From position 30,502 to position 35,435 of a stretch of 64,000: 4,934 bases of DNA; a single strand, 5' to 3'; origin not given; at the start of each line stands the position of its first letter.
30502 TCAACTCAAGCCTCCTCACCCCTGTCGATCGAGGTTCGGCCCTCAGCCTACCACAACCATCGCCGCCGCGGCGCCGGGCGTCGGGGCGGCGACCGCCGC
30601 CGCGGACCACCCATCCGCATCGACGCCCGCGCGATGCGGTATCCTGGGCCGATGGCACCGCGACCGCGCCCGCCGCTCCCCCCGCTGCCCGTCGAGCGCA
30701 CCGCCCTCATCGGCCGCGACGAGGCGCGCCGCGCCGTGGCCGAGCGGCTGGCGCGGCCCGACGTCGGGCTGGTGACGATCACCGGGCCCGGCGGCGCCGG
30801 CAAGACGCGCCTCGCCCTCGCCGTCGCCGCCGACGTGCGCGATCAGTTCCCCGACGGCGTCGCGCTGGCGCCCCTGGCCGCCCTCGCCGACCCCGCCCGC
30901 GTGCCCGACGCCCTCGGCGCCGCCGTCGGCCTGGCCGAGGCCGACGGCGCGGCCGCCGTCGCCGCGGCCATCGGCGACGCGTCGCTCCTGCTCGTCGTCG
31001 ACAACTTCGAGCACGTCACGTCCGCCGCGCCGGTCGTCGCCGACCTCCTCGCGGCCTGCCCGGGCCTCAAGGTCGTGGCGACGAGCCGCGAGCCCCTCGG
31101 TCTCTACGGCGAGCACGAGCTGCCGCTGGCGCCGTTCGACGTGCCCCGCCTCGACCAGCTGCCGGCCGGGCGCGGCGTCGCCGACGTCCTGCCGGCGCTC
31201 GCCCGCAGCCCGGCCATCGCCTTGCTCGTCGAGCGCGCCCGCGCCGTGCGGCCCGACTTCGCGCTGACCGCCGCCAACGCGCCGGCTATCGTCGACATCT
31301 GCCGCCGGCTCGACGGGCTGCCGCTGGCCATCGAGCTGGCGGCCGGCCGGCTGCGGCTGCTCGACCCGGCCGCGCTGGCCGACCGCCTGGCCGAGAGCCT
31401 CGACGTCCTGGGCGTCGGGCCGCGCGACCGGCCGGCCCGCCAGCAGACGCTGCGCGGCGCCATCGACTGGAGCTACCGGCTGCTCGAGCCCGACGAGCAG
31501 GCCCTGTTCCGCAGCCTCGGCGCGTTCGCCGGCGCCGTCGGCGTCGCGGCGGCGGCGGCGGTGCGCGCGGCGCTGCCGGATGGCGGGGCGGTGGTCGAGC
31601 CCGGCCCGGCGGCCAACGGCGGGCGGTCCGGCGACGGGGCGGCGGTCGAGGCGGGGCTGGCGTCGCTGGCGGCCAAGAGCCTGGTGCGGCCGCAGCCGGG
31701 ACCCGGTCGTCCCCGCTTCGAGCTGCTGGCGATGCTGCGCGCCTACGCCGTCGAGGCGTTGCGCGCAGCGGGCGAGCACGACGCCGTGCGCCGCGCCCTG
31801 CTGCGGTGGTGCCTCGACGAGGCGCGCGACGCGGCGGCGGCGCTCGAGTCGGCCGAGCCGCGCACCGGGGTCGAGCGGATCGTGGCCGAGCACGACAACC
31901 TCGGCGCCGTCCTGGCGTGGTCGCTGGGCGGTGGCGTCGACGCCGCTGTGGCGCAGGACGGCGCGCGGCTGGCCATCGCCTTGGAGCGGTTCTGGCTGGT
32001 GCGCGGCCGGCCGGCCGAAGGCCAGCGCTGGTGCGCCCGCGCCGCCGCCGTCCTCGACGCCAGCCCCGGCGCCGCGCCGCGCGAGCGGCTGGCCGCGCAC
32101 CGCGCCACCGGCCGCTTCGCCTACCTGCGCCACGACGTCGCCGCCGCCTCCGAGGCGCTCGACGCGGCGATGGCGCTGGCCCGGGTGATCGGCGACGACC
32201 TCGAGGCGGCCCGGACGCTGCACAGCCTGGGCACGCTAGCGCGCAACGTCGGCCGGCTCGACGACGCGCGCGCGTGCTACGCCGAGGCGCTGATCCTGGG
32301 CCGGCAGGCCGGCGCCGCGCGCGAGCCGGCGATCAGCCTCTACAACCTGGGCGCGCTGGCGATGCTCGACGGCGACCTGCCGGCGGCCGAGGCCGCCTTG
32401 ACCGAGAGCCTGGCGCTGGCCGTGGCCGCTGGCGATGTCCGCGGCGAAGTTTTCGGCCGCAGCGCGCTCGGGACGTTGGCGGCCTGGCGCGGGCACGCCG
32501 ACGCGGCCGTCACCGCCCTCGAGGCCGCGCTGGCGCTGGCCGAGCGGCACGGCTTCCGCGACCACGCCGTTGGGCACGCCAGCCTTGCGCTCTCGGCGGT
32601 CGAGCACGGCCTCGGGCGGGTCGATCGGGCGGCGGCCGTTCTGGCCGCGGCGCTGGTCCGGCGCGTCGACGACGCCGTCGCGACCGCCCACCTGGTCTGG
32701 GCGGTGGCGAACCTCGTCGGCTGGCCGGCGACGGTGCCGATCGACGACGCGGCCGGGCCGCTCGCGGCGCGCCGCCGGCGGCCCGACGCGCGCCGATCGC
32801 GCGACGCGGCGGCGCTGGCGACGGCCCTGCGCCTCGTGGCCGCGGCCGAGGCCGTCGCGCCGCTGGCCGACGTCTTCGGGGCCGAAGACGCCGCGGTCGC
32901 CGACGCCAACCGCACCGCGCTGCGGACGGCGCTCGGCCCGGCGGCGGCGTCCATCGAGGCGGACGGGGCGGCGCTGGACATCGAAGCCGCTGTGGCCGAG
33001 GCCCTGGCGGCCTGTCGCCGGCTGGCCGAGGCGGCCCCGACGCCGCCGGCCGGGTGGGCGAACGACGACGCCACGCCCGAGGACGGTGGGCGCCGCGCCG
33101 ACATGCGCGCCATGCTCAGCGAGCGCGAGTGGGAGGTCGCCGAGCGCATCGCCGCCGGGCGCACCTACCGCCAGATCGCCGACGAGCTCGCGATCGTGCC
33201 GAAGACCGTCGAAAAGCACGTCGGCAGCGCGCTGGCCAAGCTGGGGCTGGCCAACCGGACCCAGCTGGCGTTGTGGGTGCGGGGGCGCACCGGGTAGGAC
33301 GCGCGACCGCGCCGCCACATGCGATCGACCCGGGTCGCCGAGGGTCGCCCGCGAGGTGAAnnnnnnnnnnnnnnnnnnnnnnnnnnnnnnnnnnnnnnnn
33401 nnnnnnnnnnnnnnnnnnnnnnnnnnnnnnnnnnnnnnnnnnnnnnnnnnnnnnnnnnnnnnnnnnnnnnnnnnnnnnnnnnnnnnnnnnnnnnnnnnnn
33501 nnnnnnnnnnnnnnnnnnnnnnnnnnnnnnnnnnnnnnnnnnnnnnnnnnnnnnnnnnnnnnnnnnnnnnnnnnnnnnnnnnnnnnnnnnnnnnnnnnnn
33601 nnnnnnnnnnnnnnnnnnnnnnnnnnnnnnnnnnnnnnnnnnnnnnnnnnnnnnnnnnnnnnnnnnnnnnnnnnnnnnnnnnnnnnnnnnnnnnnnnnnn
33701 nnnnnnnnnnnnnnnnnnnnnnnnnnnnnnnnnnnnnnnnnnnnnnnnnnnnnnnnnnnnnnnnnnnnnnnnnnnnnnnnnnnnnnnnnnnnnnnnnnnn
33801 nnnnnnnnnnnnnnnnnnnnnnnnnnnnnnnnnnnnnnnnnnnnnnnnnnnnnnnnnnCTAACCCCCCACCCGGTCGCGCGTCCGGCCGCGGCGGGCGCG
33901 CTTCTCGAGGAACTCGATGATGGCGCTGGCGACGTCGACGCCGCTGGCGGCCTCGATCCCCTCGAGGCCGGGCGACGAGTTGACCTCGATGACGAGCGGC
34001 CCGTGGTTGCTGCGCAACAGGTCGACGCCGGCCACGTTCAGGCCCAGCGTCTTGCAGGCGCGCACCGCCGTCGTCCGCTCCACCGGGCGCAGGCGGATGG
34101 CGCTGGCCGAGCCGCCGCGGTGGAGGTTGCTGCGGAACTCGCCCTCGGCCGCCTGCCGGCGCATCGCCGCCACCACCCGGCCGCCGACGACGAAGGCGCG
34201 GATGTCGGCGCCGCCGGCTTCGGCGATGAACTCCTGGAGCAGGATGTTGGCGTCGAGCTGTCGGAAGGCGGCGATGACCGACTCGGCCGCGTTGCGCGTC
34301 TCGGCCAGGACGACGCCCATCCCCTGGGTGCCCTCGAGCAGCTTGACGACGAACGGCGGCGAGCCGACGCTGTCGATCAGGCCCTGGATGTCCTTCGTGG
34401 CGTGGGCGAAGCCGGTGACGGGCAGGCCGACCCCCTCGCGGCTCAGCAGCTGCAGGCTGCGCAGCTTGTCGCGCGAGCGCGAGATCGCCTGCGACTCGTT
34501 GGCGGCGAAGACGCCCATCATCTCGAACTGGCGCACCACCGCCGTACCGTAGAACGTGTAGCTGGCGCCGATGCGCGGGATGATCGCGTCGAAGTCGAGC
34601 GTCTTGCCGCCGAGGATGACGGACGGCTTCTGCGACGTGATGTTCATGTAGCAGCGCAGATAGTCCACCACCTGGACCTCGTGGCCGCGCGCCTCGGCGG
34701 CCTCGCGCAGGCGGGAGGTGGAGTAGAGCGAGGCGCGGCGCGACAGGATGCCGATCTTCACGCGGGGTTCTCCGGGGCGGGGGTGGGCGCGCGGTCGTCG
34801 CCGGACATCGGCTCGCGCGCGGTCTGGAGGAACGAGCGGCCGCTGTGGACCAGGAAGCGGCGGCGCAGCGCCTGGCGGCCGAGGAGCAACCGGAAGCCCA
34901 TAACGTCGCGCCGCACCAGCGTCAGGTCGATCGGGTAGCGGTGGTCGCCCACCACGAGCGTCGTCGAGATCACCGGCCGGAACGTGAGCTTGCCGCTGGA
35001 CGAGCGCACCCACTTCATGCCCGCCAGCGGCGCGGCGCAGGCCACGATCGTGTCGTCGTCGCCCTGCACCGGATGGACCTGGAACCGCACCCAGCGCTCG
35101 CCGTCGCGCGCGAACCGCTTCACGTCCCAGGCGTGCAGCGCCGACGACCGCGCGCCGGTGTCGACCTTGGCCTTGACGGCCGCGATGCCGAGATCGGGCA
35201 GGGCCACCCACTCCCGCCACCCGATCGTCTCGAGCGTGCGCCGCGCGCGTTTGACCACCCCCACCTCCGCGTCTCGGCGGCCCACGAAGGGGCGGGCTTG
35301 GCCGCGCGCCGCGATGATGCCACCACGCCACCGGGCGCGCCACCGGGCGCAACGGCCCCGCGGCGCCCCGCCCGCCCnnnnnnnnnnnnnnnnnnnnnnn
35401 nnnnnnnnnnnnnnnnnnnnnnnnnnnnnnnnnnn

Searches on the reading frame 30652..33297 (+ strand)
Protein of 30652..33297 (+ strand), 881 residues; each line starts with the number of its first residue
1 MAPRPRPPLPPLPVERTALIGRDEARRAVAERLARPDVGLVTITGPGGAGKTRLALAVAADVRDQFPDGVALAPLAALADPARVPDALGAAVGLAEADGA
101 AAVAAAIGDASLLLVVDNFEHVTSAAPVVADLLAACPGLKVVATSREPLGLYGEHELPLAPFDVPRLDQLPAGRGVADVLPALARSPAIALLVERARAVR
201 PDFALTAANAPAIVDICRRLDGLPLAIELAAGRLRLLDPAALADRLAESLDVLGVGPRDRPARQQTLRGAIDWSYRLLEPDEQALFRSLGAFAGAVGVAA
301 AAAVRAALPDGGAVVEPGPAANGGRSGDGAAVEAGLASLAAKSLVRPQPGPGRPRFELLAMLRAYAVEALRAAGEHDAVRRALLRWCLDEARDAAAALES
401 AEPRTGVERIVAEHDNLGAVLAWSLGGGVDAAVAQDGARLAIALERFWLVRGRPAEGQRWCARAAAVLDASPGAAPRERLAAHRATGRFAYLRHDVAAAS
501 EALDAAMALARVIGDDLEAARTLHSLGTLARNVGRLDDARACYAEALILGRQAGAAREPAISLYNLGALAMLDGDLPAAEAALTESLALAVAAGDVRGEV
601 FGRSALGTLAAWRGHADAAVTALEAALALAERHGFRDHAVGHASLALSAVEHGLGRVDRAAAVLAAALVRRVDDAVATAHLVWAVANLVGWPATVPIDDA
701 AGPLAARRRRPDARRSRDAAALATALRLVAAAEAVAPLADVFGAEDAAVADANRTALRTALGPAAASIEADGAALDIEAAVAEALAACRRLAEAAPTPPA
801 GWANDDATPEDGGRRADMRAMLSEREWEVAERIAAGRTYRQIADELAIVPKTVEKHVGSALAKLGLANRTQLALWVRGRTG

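Call 14: search_protein_families(library=pfam, proteins=[window:30652-33297:+])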
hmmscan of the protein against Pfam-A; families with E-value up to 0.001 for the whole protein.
window:30652-33297:+ (881 aa): 6 families
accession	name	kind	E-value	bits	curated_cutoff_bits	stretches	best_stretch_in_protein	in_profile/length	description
PF00196.25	GerE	-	4.2e-15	55.6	23.5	1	821-875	2-56/57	Bacterial regulatory proteins, luxR family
PF13424.12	TPR_12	-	7.8e-11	42.5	30.1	2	519-590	2-75/77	Tetratricopeptide repeat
PF17874.7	TPR_MalT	-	2.7e-08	33.9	45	1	462-667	22-228/336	MalT-like TPR region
PF00515.34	TPR_1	-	5.8e-06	26.3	27.8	0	520-547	1-28/34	Tetratricopeptide repeat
PF13191.12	AAA_16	-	3.3e-05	24.9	32.6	1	19-93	2-88/167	AAA ATPase domain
PF07719.23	TPR_2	-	0.00022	21.6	27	0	520-549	1-30/34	Tetratricopeptide repeat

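Call 27: search_protein_families(library=ncbifam, proteins=[window:30652-33297:+], max_evalue=0.00001)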
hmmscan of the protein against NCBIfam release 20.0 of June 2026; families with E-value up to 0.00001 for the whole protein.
window:30652-33297:+ (881 aa): 10 families
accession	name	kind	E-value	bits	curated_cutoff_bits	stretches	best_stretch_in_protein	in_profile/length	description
NF052366.1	photon_PedR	equivalog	2e-09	37.5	120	1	821-875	2-56/74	photosynthetic electron transport-dependent transcriptional regulator PedR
NF041717.1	HaaA_phane_TPR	equivalog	3.1e-08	32.2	1125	1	487-634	599-746/882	cyclophane-containing RiPP biosynthesis TPR protein HaaT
TIGR03541.1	reg_near_HchA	equivalog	7.6e-07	28.9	215.6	1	818-871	168-221/232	PA1136 family autoinducer-binding transcriptional regulator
NF011896.0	PRK15369.1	equivalog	7.8e-07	28.9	242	0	816-877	144-205/211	two component system response regulator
NF007935.0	PRK10651.1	equivalog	8.8e-07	28.3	250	1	820-877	154-211/216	two-component system response regulator NarL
NF007685.0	PRK10360.1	equivalog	1.1e-06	28.6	258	1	819-873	135-189/196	response regulator transcription factor UhpA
NF041232.1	BagY_FevT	exception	2.2e-06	26.8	700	1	822-872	297-347/367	LuxR family transcriptional regulator BagY/FevT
NF003420.0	PRK04841.1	equivalog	2.6e-06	25.8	537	1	821-871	838-888/903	HTH-type transcriptional regulator MalT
TIGR03020.2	EpsA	equivalog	3e-06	27.1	170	1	818-871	187-240/247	XrtB/PEP-CTERM-associated transcriptional regulator EpsA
NF052445.1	RespRegMctR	equivalog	6.8e-06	25.6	300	0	817-873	140-196/205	two-component system response regulator MctR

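Call 29: find_related_loci(query=window:30652-33297:+, collection=metagenome_contigs, flank=10000)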
Query window:30652-33297:+ (881 aa) in metagenome_contigs; peptide patterns used: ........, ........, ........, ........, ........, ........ (x = any residue, [..] = any of these).
516 stretches matched a pattern; 137 encode a relative of the query (tblastn E <= 1e-3); the best 80 are kept; 80 distinct loci.
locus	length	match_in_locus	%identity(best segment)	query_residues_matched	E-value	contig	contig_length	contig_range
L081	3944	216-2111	40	6-667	2e-103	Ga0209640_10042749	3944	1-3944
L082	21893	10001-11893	42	7-668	2e-101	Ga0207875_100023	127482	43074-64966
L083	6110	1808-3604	39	12-634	2e-101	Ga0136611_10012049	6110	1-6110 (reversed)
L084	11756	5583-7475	42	7-668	2e-101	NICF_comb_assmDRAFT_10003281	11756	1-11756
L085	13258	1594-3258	37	7-589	2e-98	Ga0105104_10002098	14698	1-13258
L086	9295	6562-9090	35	3-870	4e-98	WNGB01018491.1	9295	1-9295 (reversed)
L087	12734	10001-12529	35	3-870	6e-98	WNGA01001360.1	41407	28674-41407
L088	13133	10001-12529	35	3-870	2e-97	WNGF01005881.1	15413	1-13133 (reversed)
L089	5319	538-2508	37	2-673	2e-93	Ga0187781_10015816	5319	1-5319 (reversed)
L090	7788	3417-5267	38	6-646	4e-93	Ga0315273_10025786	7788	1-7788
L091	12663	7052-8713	37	8-589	6e-93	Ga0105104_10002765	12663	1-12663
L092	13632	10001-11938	38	4-674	7e-93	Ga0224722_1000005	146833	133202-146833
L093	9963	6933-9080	37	8-787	2e-91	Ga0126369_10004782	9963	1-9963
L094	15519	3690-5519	37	12-642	1e-91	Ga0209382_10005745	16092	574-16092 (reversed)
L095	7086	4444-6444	36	17-667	2e-88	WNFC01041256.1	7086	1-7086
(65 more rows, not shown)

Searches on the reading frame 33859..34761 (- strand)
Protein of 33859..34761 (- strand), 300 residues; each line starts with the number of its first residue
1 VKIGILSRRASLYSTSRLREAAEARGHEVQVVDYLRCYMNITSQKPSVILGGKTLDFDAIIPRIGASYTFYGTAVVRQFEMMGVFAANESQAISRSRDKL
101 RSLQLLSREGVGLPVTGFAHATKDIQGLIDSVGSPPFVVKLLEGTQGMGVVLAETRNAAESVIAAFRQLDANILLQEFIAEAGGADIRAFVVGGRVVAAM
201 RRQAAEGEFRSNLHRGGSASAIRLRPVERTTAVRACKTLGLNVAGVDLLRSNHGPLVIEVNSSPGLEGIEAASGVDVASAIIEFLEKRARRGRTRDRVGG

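Call 37: search_protein_families(library=pfam, proteins=[window:33859-34761:-], max_evalue=0.00001)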
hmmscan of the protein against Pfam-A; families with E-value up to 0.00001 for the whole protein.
window:33859-34761:- (300 aa): 5 families
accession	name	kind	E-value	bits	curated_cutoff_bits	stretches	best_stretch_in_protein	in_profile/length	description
PF08443.16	RimK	-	6.9e-63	212.1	21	1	97-284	2-187/188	RimK-like ATP-grasp domain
PF18030.7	Rimk_N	-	9.2e-43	144.9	26.4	1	1-93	1-94/94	RimK PreATP-grasp domain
PF02955.21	GSH-S_ATP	-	3.7e-16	59.5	23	1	114-270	13-171/175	Prokaryotic glutathione synthetase, ATP-grasp domain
PF02655.19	ATP-grasp_3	-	2.5e-09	37.9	23.2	1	98-262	3-155/160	ATP-grasp domain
PF14397.11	ATPgrasp_ST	-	8.3e-09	35.5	31.4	0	88-184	11-110/278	Sugar-transfer associated ATP-grasp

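Call 48: find_encoding_contigs(protein=window:33859-34761:-, flank=2000, max_places=3)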
Protein window:33859-34761:- (300 aa): 17 contigs read that carry it; 3 places shown.
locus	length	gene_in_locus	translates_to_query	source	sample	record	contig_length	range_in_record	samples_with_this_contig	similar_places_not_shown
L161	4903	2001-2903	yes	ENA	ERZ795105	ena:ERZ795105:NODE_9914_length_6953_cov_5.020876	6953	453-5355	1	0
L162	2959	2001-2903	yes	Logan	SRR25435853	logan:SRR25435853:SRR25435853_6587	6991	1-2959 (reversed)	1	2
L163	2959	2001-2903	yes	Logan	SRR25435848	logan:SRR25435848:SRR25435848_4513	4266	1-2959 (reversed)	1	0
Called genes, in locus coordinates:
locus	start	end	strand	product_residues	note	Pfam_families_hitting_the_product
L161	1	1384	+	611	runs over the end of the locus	?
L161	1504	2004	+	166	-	PF05618:RimB-like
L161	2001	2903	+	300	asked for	PF18030:Rimk_N, PF14397:ATPgrasp_ST (faint), PF02655:ATP-grasp_3, PF02955:GSH-S_ATP, PF08443:RimK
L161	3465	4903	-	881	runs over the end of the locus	PF17874:TPR_MalT, PF00515:TPR_1 (faint), PF13424:TPR_12, PF00196:GerE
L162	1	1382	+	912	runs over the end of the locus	PF13191:AAA_16 (weak), PF13401:AAA_22 (weak), PF25872:HTH_77 (faint), PF13424:TPR_12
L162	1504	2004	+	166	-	PF05618:RimB-like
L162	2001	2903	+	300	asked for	PF18030:Rimk_N, PF14397:ATPgrasp_ST (faint), PF02655:ATP-grasp_3, PF02955:GSH-S_ATP, PF08443:RimK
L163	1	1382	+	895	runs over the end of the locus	?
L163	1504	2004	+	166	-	PF05618:RimB-like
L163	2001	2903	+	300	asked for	PF18030:Rimk_N, PF14397:ATPgrasp_ST (faint), PF02655:ATP-grasp_3, PF02955:GSH-S_ATP, PF08443:RimK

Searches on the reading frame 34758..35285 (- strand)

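Call 38: search_protein_families(library=pfam, proteins=[window:34758-35285:-], max_evalue=0.00001)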
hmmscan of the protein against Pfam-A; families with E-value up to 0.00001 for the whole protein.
window:34758-35285:- (175 aa): 1 family
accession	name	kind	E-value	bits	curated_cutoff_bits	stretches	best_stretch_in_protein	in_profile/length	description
PF05618.17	Zn_protease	-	9.7e-33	113.4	27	1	21-155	2-136/138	Putative ATP-dependent zinc protease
